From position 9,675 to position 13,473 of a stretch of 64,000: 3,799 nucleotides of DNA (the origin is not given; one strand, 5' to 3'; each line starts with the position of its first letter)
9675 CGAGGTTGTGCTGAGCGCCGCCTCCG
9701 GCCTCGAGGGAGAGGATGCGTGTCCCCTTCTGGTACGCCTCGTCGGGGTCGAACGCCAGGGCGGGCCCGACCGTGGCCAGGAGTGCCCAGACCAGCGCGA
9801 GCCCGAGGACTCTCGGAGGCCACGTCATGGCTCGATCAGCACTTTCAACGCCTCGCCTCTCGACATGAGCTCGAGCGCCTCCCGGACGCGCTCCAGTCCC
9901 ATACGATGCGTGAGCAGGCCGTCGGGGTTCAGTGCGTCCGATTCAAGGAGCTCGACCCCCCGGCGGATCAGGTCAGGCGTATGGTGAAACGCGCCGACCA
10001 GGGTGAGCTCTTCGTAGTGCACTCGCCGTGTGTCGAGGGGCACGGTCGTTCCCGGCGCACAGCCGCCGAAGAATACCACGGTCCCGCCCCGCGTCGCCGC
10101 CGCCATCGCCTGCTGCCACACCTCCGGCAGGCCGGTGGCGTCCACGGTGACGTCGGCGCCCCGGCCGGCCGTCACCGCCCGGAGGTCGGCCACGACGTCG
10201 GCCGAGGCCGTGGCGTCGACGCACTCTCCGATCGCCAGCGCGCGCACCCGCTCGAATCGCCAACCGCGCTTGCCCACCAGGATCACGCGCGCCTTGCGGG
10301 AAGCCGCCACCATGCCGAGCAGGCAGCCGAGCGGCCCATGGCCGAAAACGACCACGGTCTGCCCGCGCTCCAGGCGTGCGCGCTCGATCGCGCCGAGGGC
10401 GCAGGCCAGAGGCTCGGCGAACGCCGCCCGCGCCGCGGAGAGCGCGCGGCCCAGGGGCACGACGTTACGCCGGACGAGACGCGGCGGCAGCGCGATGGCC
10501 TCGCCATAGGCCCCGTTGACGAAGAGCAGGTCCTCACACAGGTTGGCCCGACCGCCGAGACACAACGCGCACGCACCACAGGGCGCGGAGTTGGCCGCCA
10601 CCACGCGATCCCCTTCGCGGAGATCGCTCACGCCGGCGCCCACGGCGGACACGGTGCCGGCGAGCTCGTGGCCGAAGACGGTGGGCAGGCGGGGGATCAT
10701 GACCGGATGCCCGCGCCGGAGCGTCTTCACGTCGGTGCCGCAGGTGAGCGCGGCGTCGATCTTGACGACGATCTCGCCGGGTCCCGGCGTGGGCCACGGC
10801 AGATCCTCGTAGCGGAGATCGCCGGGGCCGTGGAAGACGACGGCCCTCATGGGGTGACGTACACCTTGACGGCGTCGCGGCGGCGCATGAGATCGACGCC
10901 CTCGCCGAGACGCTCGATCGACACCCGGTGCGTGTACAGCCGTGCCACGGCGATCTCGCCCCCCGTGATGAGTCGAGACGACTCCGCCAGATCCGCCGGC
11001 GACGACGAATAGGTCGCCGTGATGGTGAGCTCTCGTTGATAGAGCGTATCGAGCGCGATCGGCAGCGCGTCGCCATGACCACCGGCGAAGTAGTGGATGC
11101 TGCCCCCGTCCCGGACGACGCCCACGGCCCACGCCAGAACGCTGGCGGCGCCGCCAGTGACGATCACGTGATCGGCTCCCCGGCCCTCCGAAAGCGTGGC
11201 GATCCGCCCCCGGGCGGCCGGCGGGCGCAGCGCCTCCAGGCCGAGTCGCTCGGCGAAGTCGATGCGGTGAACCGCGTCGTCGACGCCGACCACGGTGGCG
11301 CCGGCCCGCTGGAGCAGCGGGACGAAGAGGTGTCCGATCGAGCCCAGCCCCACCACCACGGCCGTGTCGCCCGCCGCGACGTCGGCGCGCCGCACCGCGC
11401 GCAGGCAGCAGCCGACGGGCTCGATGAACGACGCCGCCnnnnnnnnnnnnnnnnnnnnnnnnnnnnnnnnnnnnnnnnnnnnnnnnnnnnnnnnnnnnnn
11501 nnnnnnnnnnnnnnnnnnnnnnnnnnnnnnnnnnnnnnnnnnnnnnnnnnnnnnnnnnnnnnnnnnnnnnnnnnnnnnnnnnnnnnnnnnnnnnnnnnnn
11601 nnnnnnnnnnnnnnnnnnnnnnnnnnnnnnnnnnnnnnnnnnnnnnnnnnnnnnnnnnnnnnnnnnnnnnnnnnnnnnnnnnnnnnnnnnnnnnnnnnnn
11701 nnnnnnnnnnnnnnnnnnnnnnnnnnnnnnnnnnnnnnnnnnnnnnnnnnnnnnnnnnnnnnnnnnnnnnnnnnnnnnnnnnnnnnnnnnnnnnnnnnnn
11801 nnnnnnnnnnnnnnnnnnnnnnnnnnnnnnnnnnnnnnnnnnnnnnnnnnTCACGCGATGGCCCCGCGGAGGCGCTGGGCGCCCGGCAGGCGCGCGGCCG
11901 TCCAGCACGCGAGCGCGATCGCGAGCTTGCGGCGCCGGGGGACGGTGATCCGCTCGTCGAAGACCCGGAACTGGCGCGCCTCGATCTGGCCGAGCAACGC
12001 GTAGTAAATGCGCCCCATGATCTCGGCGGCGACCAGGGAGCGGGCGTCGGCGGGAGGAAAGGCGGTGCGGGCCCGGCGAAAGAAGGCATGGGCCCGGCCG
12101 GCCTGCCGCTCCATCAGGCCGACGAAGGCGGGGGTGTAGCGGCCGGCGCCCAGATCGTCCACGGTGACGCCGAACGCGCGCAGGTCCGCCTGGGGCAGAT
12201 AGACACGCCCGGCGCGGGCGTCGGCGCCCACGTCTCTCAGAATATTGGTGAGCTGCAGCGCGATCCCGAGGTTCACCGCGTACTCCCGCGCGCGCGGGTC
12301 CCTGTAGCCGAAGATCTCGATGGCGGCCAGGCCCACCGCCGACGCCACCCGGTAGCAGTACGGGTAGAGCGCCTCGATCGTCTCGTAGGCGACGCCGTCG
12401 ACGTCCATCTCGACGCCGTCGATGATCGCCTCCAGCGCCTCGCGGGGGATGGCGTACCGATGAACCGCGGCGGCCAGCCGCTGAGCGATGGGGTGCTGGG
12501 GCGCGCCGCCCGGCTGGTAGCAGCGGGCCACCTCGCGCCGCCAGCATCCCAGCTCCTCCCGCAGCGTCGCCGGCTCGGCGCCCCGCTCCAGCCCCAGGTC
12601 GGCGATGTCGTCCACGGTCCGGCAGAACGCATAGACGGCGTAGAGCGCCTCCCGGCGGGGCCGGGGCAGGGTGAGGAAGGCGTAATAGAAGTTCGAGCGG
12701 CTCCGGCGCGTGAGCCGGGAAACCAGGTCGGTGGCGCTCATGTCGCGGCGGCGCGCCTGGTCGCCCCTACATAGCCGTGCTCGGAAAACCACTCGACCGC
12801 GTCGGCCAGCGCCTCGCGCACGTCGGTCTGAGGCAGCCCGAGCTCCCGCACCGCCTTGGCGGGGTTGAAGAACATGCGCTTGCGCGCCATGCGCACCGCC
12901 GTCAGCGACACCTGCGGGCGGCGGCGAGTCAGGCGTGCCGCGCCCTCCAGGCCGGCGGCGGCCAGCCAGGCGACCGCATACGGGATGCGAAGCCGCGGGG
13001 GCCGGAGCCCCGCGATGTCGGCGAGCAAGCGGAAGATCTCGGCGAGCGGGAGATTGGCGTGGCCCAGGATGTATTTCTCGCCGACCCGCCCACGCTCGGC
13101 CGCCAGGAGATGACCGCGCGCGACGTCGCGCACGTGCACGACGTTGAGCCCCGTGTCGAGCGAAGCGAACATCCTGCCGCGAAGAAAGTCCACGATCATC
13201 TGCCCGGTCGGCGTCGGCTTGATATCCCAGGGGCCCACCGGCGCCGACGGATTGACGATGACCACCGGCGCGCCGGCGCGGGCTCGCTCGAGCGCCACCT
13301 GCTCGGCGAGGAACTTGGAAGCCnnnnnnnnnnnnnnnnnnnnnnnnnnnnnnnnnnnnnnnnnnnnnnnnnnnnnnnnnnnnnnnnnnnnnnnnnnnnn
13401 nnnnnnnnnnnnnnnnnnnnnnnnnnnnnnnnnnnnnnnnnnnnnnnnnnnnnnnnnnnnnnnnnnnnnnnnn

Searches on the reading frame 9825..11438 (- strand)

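Call 19: search_protein_families(library=ncbifam, proteins=[window:9825-11438:-], max_evalue=1e-10)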
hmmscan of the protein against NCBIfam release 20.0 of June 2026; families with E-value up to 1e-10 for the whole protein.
window:9825-11438:- (537 aa): 17 families
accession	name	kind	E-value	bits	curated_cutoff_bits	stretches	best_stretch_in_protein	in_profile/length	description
TIGR00692.1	tdh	equivalog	4e-41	141.2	458.35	1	212-535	15-338/340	L-threonine 3-dehydrogenase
NF041097.1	keto_inos_dh_IolM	equivalog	8.8e-41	139.8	450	1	201-536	33-388/389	scyllo-inosose 3-dehydrogenase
NF003808.0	PRK05396.1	equivalog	4.5e-39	134.3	380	1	209-536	14-339/341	L-threonine 3-dehydrogenase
TIGR03451.1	mycoS_dep_FDH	equivalog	4.7e-38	130.9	512.9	2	348-534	165-355/358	S-(hydroxymethyl)mycothiol dehydrogenase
NF007489.0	PRK10083.1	equivalog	4.4e-32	111.4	376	1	197-533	1-333/339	Zn-dependent oxidoreductase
NF007375.0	PRK09880.1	equivalog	2.2e-30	105.6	469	1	222-527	29-332/344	L-idonate 5-dehydrogenase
TIGR03989.1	Rxyl_3153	subfamily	2.7e-30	105.9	440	1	199-302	5-106/370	NDMA-dependent alcohol dehydrogenase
NF010344.0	PRK13771.1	subfamily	1.4e-28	99.8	349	1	197-534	1-330/334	putative alcohol dehydrogenase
TIGR02818.1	adh_III_F_hyde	equivalog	8e-28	97.5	543.95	1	199-304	5-108/368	S-(hydroxymethyl)glutathione dehydrogenase/class III alcohol dehydrogenase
TIGR03366.1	HpnZ_proposed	hypoth_equivalog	1.9e-26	93.1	328.1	1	217-516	2-313/315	putative phosphonate catabolism associated alcohol dehydrogenase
NF041172.1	AcrlCoa_red_Thmprot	equivalog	1.8e-25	89.6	500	1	197-536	1-333/334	acryloyl-CoA reductase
NF007642.0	PRK10309.1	equivalog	1.8e-20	73.4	550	1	197-386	1-188/347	galactitol-1-phosphate 5-dehydrogenase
TIGR02824.1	quinone_pig3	subfamily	1.2e-15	57.3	296.8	0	203-282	7-88/325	putative NAD(P)H quinone oxidoreductase, PIG3 family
NF006940.0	PRK09422.1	equivalog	1.4e-15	57.1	344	1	218-490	22-290/338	alcohol dehydrogenase AdhP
TIGR03201.1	dearomat_had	equivalog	1.2e-14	54.2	338.65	1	204-400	6-208/349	6-hydroxycyclohex-1-ene-1-carbonyl-CoA dehydrogenase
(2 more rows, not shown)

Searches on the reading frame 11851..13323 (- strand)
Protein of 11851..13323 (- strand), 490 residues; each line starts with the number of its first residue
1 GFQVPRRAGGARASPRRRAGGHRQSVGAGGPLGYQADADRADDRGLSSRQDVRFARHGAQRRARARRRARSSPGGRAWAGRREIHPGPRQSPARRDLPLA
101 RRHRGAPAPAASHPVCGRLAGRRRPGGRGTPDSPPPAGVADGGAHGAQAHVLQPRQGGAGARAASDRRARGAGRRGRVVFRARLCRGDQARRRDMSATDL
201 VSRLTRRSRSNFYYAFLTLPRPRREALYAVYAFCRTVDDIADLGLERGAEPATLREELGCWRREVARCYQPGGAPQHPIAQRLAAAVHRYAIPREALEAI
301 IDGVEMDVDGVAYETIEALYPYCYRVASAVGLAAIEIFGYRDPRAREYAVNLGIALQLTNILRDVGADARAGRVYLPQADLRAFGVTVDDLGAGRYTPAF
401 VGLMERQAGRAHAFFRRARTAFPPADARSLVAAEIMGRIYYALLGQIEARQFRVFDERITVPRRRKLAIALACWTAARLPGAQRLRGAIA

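Call 31: search_protein_families(library=ncbifam, proteins=[window:11851-13323:-], max_evalue=0.00001)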
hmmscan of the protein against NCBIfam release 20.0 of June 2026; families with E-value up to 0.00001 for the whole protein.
window:11851-13323:- (490 aa): 5 families
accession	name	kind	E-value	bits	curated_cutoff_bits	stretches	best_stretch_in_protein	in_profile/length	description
TIGR03465.1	HpnD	equivalog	9.3e-91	303.5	278.6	1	205-475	2-266/267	presqualene diphosphate synthase HpnD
TIGR03464.1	HpnC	equivalog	2.4e-51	174.8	250.45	1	207-472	4-264/267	squalene synthase HpnC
NF045686.1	PhytoSynCyanob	equivalog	2e-46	158.5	550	1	197-476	20-306/310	15-cis-phytoene synthase CrtB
NF045921.1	PhytnSynCrtBRhod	equivalog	1.3e-37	130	500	1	203-472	12-274/307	15-cis-phytoene synthase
NF042419.1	Phyto_syn_CrtB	equivalog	6.2e-32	111.3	480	1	221-474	28-283/306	15-cis-phytoene synthase CrtB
